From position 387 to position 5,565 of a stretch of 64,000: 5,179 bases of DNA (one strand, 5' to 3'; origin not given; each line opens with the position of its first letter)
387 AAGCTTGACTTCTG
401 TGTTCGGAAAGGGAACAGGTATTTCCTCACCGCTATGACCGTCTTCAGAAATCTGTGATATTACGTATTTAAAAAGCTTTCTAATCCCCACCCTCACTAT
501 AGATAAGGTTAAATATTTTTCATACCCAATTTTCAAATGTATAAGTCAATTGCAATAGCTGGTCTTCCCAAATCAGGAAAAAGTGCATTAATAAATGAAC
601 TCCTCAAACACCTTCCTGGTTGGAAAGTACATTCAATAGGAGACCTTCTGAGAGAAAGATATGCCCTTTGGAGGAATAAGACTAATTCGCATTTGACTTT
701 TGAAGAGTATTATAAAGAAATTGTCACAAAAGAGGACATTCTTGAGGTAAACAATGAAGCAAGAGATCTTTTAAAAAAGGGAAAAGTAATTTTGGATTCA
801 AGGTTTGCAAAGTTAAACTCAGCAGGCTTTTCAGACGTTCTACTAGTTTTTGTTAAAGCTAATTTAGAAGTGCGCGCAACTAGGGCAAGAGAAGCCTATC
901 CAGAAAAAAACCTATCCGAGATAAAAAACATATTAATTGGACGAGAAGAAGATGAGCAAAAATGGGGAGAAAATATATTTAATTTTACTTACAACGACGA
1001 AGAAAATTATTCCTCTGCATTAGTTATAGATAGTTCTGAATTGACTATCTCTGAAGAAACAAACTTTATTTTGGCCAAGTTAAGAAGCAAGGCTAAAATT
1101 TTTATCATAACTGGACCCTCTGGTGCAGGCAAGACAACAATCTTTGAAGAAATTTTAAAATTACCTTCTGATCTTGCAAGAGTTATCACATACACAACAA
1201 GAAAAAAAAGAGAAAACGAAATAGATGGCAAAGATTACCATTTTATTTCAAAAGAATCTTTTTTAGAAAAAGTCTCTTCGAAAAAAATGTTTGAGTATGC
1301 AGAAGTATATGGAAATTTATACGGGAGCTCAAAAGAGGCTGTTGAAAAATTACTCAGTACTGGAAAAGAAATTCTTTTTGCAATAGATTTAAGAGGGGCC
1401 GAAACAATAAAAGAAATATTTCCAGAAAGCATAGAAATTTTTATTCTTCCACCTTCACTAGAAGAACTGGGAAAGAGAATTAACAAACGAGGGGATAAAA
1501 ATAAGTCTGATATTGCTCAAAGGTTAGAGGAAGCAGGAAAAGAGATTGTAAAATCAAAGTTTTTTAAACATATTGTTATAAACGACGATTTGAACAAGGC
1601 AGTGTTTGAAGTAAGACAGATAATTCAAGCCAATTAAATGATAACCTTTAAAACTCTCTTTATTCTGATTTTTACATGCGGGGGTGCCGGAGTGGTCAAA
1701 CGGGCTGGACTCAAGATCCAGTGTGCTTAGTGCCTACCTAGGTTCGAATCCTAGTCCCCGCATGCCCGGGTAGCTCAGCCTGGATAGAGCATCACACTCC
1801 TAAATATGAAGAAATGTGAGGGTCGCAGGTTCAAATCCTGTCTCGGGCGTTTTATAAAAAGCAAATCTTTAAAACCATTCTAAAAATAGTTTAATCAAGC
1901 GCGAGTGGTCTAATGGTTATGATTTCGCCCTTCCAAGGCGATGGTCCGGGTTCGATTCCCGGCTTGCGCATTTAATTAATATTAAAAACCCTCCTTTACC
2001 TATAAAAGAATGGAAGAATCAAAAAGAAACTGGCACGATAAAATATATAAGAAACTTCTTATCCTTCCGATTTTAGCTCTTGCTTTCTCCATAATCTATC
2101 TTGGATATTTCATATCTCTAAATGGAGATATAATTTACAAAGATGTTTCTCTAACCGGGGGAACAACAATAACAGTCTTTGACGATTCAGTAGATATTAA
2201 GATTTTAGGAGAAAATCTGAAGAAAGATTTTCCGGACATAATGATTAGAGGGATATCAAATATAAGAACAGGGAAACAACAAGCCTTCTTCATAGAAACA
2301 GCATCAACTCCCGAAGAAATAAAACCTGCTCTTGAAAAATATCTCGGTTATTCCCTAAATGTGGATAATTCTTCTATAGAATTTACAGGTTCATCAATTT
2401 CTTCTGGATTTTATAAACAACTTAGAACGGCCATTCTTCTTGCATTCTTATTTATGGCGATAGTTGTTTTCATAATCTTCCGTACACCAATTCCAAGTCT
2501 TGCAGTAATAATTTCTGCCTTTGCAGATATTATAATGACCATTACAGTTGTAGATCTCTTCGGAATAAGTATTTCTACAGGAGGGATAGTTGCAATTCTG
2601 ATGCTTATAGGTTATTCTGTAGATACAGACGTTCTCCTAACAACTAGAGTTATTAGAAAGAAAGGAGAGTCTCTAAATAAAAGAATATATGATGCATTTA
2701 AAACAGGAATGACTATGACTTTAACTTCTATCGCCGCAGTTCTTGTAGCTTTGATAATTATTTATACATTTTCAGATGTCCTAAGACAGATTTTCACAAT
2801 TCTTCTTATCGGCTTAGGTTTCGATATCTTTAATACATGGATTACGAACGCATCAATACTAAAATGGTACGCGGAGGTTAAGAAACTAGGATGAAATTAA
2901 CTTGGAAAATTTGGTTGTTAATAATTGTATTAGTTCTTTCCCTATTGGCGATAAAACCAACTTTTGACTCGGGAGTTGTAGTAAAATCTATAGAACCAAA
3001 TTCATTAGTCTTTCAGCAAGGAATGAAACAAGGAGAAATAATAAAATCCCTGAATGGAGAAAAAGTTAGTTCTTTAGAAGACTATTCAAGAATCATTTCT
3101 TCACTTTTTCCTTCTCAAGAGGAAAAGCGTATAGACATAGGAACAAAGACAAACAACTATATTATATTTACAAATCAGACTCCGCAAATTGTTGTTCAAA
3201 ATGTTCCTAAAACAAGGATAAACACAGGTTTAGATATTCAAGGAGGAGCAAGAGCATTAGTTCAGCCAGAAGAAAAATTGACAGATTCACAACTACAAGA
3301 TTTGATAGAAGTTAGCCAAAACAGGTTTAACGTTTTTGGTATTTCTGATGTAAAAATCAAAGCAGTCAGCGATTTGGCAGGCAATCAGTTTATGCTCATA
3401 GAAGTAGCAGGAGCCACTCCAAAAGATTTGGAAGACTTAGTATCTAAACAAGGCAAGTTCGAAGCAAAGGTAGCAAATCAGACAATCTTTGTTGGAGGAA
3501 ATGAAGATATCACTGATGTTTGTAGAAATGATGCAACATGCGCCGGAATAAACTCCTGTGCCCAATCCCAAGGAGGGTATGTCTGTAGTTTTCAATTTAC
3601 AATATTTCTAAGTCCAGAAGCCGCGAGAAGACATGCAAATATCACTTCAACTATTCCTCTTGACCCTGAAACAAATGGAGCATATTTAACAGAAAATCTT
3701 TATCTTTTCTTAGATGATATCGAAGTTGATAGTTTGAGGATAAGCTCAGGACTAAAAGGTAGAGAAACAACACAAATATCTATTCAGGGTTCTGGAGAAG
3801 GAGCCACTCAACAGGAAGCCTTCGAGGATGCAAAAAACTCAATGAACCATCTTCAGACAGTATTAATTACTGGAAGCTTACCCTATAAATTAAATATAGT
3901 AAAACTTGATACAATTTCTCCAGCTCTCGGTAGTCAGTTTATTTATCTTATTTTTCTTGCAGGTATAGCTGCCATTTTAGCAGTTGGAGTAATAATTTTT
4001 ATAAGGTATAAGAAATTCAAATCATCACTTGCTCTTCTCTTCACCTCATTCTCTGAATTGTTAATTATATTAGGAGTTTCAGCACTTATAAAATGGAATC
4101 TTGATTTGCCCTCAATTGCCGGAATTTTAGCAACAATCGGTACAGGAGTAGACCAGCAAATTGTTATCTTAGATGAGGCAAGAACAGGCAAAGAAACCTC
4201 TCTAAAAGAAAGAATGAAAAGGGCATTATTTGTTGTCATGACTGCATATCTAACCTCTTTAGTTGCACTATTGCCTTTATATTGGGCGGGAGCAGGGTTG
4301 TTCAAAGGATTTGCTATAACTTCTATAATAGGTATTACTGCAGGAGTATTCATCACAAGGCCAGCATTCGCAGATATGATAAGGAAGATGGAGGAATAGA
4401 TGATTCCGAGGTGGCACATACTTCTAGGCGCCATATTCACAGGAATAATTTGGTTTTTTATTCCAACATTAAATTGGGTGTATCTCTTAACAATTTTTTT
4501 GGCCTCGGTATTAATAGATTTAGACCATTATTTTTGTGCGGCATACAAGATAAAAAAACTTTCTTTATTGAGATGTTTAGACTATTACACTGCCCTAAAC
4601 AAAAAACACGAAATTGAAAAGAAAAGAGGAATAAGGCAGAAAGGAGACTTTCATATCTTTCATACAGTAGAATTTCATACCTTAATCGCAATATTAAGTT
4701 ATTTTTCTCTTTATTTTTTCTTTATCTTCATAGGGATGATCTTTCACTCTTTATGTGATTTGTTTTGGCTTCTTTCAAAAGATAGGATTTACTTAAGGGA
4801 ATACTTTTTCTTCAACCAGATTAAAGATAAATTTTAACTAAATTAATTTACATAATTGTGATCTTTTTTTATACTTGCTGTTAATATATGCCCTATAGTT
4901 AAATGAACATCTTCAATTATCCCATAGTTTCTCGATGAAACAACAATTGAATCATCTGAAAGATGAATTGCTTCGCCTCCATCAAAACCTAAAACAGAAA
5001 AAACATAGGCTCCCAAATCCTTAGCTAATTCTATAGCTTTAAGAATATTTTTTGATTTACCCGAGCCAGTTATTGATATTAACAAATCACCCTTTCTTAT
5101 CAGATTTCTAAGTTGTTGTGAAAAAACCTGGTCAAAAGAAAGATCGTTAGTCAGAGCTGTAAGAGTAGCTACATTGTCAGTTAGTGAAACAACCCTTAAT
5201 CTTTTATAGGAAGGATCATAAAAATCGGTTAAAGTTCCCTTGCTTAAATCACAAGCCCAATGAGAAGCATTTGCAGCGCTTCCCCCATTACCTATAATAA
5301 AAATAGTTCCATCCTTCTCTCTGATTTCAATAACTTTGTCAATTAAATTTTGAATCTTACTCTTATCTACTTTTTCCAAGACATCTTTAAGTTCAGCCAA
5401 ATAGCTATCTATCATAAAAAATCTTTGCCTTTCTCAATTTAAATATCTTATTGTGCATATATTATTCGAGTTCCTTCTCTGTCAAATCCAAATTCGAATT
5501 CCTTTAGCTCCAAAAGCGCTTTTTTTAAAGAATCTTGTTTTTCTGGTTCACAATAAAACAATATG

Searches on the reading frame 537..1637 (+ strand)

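Call 91: search_protein_families(library=pfam, proteins=[window:537-1637:+], max_evalue=0.00001)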
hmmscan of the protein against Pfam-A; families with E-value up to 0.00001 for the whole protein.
window:537-1637:+ (366 aa): 12 families
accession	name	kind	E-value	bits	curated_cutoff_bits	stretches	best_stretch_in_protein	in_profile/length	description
PF00625.27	Guanylate_kin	-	8.2e-45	153.2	25.2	1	186-365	2-181/182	Guanylate kinase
PF13238.12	AAA_18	-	1.1e-15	58.7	29.4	1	5-127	1-119/128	AAA domain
PF13207.12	AAA_17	-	1e-09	39.2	27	1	9-127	2-117/136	AAA domain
PF13189.12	Cytidylate_kin2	-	3.5e-09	37.5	28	0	58-167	68-175/176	Cytidylate kinase-like family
PF13401.12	AAA_22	-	9.4e-08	32.9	27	0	184-222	3-42/130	AAA domain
PF01926.29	MMR_HSR1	-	1.5e-07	31.9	21.9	0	5-25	2-22/113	50S ribosome-binding GTPase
PF20720.3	nSTAND3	-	2.3e-07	31.1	27.2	0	184-209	15-40/155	Novel STAND NTPase 3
PF01637.24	ATPase_2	-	8.5e-07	29.4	33.2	0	178-356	11-123/225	ATPase domain predominantly from Archaea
PF13191.12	AAA_16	-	1.5e-06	29.3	32.6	0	183-212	20-51/167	AAA ATPase domain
PF13671.12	AAA_33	-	7.4e-06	26.8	27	0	189-323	2-123/143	AAA domain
PF03266.21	NTPase_1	-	7.5e-06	26.3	23.9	0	189-225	2-39/168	NTPase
PF09439.16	SRPRB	-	8e-06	25.8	25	0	185-208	2-25/178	Signal recognition particle receptor beta subunit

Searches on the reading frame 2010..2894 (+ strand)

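Call 91: search_protein_families(library=pfam, proteins=[window:2010-2894:+], max_evalue=0.00001)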
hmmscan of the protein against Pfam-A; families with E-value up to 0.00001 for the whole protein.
window:2010-2894:+ (294 aa): 1 family
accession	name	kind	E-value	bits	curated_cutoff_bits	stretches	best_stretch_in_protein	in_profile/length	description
PF02355.23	SecD_SecF_C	-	1.4e-30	106.5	20.5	1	117-289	12-188/189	Protein export membrane protein SecD/SecF, C-terminal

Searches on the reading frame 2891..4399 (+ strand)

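Call 91: search_protein_families(library=pfam, proteins=[window:2891-4399:+], max_evalue=0.00001)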
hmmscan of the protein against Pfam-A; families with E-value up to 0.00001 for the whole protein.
window:2891-4399:+ (502 aa): 1 family
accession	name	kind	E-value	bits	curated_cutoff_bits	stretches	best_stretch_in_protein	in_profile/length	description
PF02355.23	SecD_SecF_C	-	2e-17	63.7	20.5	1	333-487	12-173/189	Protein export membrane protein SecD/SecF, C-terminal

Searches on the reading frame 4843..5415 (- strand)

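Call 66: search_protein_families(library=ncbifam, proteins=[window:4843-5415:-], max_evalue=0.001)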
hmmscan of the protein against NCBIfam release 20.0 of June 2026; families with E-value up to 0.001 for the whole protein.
window:4843-5415:- (190 aa): 13 families
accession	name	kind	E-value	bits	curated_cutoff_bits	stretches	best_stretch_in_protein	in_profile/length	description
TIGR00441.1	gmhA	equivalog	2e-33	115.6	209.45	1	28-182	4-153/154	D-sedoheptulose 7-phosphate isomerase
NF010546.0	PRK13936.1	equivalog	1.4e-29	103.2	276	1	17-183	25-189/197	phosphoheptose isomerase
NF010547.0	PRK13938.1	equivalog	4.1e-24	85.3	320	1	24-181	34-186/196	D-sedoheptulose 7-phosphate isomerase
NF001628.0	PRK00414.1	equivalog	5.2e-24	84.9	265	1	7-185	11-189/192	D-sedoheptulose 7-phosphate isomerase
NF008138.0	PRK10886.1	equivalog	9.9e-19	67.8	352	1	35-173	41-177/196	DnaA initiator-associating protein DiaA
TIGR03127.2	RuMP_HxlB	equivalog_domain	6.3e-10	39.2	160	1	105-160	69-124/178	6-phospho-3-hexuloisomerase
NF041755.1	RuMP_HxlAB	equivalog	4.6e-09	35.7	500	1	106-165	286-346/391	bifunctional 3-hexulose-6-phosphate synthase/6-phospho-3-hexuloisomerase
NF002805.0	PRK02947.1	subfamily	0.00023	20.4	135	1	1-141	3-140/247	sugar isomerase domain-containing protein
NF046059.1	NagB_SO3506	equivalog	0.0004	19.8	430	1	91-141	72-119/330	glucosamine-6-phosphate deaminase NagB-II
NF008458.0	PRK11337.1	equivalog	0.00053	19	378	0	105-153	185-233/293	MurR/RpiR family transcriptional regulator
NF012026.0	PRK15482.1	equivalog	0.00057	19.5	408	0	103-141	177-215/285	HTH-type transcriptional regulator MurR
NF009222.0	PRK12570.1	subfamily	0.0008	18.3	255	0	20-143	54-173/307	N-acetylmuramic acid 6-phosphate etherase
NF008451.0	PRK11302.1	subfamily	0.00081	18.9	296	0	106-142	173-209/286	transcriptional regulator HexR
